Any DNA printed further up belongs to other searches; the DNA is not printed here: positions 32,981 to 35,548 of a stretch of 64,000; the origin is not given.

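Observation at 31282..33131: AbiEi/AbiEii toxin-antitoxin / abortive-infection module inserted into the glycoside-hydrolase array, coinciding with loss of the signal peptide from paralog 5.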

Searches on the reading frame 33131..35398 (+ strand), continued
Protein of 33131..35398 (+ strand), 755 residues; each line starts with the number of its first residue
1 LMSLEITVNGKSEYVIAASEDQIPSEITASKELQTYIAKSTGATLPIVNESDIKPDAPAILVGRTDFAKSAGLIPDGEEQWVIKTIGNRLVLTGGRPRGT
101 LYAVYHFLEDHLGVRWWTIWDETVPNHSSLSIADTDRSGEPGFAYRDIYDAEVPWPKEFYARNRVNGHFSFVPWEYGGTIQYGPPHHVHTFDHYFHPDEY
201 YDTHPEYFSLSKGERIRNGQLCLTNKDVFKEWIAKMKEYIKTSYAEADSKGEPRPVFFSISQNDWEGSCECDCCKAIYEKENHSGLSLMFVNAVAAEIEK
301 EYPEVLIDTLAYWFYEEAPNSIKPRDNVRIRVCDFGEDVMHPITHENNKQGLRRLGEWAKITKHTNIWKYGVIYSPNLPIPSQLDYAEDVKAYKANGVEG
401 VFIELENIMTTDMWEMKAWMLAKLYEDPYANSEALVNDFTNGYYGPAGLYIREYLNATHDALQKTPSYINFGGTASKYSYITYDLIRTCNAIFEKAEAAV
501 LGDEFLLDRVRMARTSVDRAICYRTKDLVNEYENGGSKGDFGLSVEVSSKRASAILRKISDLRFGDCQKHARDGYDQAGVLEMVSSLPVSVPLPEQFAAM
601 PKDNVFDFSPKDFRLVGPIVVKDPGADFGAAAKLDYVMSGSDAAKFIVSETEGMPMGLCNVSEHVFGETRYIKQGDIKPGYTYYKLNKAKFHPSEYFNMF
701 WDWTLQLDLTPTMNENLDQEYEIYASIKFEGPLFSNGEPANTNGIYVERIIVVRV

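Call 26: find_encoding_contigs(protein=P0122, flank=6000, max_places=6)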
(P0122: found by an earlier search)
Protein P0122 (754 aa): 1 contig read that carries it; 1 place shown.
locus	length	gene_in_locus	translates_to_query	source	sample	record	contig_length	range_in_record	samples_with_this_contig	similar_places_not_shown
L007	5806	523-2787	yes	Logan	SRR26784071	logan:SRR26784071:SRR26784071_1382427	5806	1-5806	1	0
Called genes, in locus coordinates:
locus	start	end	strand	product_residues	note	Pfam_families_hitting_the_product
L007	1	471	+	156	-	?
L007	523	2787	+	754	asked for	PF16126:DUF4838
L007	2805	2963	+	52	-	-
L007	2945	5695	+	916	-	PF26410:GH5_mannosidase (weak)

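Call 39: find_related_loci(query=A2, collection=genome_contigs, flank=3000)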
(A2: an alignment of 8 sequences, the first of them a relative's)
Query A2 (325 aa) in genome_contigs; peptide patterns used: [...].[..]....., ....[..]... (x = any residue, [..] = any of these).
294 stretches matched a pattern; 168 encode a relative of the query (tblastn E <= 1e-3); the best 80 are kept; 80 distinct loci.
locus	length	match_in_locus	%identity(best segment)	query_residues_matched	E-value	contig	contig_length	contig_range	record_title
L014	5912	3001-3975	74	1-325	2e-169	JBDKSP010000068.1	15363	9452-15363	MAG: Armatimonadota bacterium isolate 6_bin.213 c_000000847217, whole genome shotgun sequence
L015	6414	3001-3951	46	3-325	2e-82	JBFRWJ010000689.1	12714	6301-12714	MAG: Spirulina sp. isolate 05_out_wi_sediment_bin.10 05outWiSedB10_c_000002842174, whole genome shotgun sequence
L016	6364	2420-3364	45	3-322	2e-81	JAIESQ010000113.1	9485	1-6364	MAG: Pirellulales bacterium isolate co.spades.METABAT.2.5kb_062 c_000000425362, whole genome shotgun sequence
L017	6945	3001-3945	45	3-322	1e-79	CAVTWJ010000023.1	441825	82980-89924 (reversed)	MAG: candidate division FCPU426 bacterium isolate MFD09286.bin.2.88 genome assembly, contig: contig_98806, whole genome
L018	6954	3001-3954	45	3-325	2e-79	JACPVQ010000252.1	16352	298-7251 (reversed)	MAG: Candidatus Solibacter usitatus isolate NC_groundwater_789_Pr6_B-0.1um_59_11 kurt_kritikos_18_scaffold_608427, whole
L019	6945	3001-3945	44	3-323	7e-79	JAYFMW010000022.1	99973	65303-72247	MAG: Microcoleus sp. isolate Neu2020_600 contig_545, whole genome shotgun sequence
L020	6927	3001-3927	44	1-314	2e-78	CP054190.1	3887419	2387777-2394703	MAG: Planctomycetia bacterium isolate H1_PLA3 chromosome, complete genome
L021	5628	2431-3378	44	3-325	8e-79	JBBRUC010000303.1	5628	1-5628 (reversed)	MAG: Thermoanaerobaculia bacterium isolate La3_concoct.109 La3_concoct.109_K_2248145_L_5628_cov_76.0000, whole genome sh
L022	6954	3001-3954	42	1-323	2e-78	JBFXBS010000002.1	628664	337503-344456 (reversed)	MAG: Phycisphaerales bacterium isolate CA_2019_TPBS_51 NODE_71_length_628664_cov_100.735753_TPBS, whole genome shotgun s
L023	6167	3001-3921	47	3-314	3e-78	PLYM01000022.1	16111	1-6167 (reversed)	MAG: Planctomycetaceae bacterium isolate palsa_1355 73.20120700_P3D.270_contig_207801, whole genome shotgun sequence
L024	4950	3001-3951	47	1-325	2e-78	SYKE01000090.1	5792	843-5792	MAG: Actinomycetota bacterium isolate F1-80-MAGs030 F1-80__c208254, whole genome shotgun sequence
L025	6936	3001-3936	44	3-320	5e-78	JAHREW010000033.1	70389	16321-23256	MAG: Microcoleus sp. CAWBG506 NZ_CAWBG506_scaffold_33, whole genome shotgun sequence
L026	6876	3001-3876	47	33-325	7e-78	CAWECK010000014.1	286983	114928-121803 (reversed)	MAG: uncultured Planctomycetia bacterium isolate MFD04540.bin.2.41 genome assembly, contig: contig_6550, whole genome sh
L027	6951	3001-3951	43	1-322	2e-77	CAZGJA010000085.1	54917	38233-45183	MAG TPA_asm: uncultured Phycisphaeraceae bacterium isolate binchicken_co200_324 genome assembly, contig: k141_1781827, w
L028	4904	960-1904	44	3-323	8e-78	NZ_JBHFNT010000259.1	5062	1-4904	Floridaenema evergladense BLCC-F167 bin1.fa-259, whole genome shotgun sequence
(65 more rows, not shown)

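Call 40: find_related_loci(query=A2, collection=metagenome_contigs, flank=3000)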
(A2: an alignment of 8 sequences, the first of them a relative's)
Query A2 (325 aa) in metagenome_contigs; peptide patterns used: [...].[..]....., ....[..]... (x = any residue, [..] = any of these).
469 stretches matched a pattern; 278 encode a relative of the query (tblastn E <= 1e-3); the best 80 are kept; 80 distinct loci.
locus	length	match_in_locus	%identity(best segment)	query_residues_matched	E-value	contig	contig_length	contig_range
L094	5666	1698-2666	59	1-325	3e-126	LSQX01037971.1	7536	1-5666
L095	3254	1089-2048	47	1-325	5e-85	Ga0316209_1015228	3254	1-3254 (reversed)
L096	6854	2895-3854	46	1-325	8e-84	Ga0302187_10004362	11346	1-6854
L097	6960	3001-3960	46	1-325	8e-84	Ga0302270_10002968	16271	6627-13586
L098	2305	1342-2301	46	1-325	3e-85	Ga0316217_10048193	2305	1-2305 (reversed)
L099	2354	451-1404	46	3-325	3e-85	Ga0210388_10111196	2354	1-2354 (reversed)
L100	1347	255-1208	45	3-325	2e-88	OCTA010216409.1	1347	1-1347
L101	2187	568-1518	45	1-322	4e-85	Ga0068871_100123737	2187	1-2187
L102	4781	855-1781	47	1-314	4e-82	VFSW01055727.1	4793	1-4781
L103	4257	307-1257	45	1-325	8e-82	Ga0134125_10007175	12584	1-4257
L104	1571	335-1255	47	3-314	5e-86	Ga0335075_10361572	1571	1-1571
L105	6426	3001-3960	44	1-325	3e-81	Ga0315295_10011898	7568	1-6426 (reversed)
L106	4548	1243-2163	46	3-314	4e-81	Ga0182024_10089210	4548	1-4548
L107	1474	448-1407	44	1-325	2e-86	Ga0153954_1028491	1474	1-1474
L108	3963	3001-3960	44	1-325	7e-81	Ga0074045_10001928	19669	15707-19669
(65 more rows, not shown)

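Call 53: search_solved_structures(query=A3, max_evalue=1, show_alignments=3)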
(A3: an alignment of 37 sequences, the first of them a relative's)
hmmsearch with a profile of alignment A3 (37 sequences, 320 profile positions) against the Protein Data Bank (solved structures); distinct sequences matched with E-value up to 1: 2.
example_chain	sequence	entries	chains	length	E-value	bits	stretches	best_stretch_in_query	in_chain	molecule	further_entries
6y56_A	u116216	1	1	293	0.37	13.1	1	49-75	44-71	Uncharacterized protein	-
1qgd_A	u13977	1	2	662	1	11.7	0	208-289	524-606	PROTEIN (TRANSKETOLASE)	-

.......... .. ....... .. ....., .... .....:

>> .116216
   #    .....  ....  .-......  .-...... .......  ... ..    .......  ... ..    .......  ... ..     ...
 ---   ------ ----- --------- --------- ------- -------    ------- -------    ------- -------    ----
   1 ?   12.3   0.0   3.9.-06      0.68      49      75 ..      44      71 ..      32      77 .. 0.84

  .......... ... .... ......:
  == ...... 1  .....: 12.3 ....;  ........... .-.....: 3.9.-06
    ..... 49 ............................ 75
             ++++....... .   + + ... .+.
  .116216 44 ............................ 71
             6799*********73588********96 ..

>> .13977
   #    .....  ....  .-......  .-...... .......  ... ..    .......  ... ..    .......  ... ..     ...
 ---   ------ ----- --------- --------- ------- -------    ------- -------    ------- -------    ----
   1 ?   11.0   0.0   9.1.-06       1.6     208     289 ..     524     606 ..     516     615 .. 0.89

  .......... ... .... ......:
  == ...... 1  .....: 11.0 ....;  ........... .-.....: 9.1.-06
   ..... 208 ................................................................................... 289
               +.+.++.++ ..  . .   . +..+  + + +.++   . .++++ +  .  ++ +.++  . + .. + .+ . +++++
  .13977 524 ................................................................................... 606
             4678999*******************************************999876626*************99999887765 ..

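Call 61: predict_structure(alignment_id=A3)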
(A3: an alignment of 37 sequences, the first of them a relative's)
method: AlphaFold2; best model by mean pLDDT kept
length: 325 residues; sequences in the alignment: 37
mean_pLDDT: 95.6   pTM: 0.91
mean pLDDT of the five models: 95.6, 95.0, 89.0, 89.0, 88.7
residues with pLDDT >= 90: 311; 70-90: 14; 50-70: 0; < 50: 0
segments of 3 or more residues with pLDDT < 50: none
pLDDT, mean of each block of 10 residues (from residue 1): 96 98 95 97 98 95 93 92 96 96 95 95 94 92 95 93 97 96 96 97 98 96 96 98 96 96 94 96 98 97 94 98 95
secondary structure, 60 per line:
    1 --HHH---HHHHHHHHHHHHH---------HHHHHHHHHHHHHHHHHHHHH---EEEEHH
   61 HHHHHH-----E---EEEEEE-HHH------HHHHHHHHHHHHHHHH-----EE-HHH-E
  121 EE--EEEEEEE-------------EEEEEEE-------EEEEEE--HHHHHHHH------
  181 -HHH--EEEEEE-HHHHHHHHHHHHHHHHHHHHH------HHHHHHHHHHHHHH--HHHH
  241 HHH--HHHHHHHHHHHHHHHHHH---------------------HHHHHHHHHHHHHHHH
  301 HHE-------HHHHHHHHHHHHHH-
elements in order: H9-21 H31-51 E55-58 H59-66 E76-81 H92-107 E120-122 E125-131 E145-151 E159-164 H167-174 E187-192 H194-214 H221-234 H237-243 H246-263 H285-302 H311-324

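Call 63: fold_search(model_id=the predicted structure, library=pdb)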
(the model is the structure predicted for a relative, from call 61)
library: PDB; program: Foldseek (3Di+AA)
matches with E <= 10: 233; with E <= 0.001: 3
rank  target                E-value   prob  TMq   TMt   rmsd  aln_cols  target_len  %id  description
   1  6y56                  1.0e-05  1.00  0.50  0.55  10.4       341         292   15  MenT4, nucleotidyltransferase toxin Rv2826c from Mycobacterium tuberculosis H37Rv (released 2020-09-16)
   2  6j7n                  1.2e-05  1.00  0.56  0.62   6.3       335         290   14  Crystal structure of toxin TglT (unusual type guanylyltransferase-like toxin, Rv1045) mutant D82A co-expressed with TakA (released 2020-05-13)
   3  8xhr_A                2.0e-05  1.00  0.50  0.56   7.3       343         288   12  Crystal structure of Mycobacterium tuberculosis MenT3 bound with CTP (released 2024-02-28)
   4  3v7k_A                1.3e-01  0.94  0.23  0.22   4.7       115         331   17  Co-crystal structure of K72E variant of rat polymerase beta: Enzyme-DNA binary complex (released 2013-01-16)
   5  8e10_A                1.9e-01  0.96  0.23  0.29   5.1       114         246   14  Structure of mouse polymerase beta (released 2023-02-01)
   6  1rpl                  2.3e-01  0.95  0.24  0.32   4.2       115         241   15  2.3 ANGSTROMS CRYSTAL STRUCTURE OF THE CATALYTIC DOMAIN OF DNA POLYMERASE BETA (released 1995-01-26)
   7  3k75_E                2.7e-01  0.72  0.24  0.30  12.3       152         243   16  X-ray crystal structure of reduced XRCC1 bound to DNA pol beta catalytic domain (released 2010-04-28)
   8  5tba_A                2.8e-01  0.90  0.22  0.23   5.3       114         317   11  Postcatalytic ternary complex of Human DNA Polymerase Beta with Gapped DNA substrate, incorporated (-)3TC and PPi. (released 2017-01-11)
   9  3lqc_B                2.8e-01  0.84  0.22  0.34   4.9       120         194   18  X-ray crystal structure of oxidized XRCC1 bound to DNA pol beta Palm thumb domain (released 2010-04-28)
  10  3uxo_A                2.8e-01  0.82  0.25  0.25  11.9       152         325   12  Crystal Structure of Rat DNA Polymerase Beta Mutator I260Q Apoenzyme (released 2012-12-05)
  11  4xq8_A                3.7e-01  0.60  0.23  0.28   7.1       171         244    8  Human DNA polymerase lambda- MgdATP binary complex and complex with 6 paired DNA (released 2016-02-24)
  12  4fo1_A                3.9e-01  0.54  0.20  0.36   8.8       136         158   12  Crystal structure of lincosamide antibiotic adenylyltransferase LnuA, apo (released 2012-07-04)
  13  4mf2_A                4.1e-01  0.80  0.22  0.22   5.2       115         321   17  Structure of human DNA polymerase beta complexed with O6MG as the template base in a 1-nucleotide gapped DNA (released 2014-04-16)
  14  3isb_A                4.1e-01  0.54  0.22  0.22  12.6       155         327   14  Binary complex of human DNA polymerase beta with a gapped DNA (released 2009-09-15)
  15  5j0p_A                4.3e-01  0.72  0.21  0.21   5.1       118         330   20  Binary complex crystal structure of DNA polymerase Beta with A:C mismatch at the primer terminus (released 2016-10-26)
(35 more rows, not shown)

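Call 88: find_encoding_contigs(protein=P0005, flank=5000, max_places=4)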
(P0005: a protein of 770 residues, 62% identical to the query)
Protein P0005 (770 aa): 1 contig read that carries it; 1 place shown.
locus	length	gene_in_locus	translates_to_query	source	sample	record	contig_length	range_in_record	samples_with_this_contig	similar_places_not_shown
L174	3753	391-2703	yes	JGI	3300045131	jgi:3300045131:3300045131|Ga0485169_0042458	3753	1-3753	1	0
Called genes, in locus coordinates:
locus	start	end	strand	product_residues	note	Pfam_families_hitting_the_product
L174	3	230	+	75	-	?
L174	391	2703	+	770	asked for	PF16126:DUF4838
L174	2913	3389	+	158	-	-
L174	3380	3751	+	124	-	?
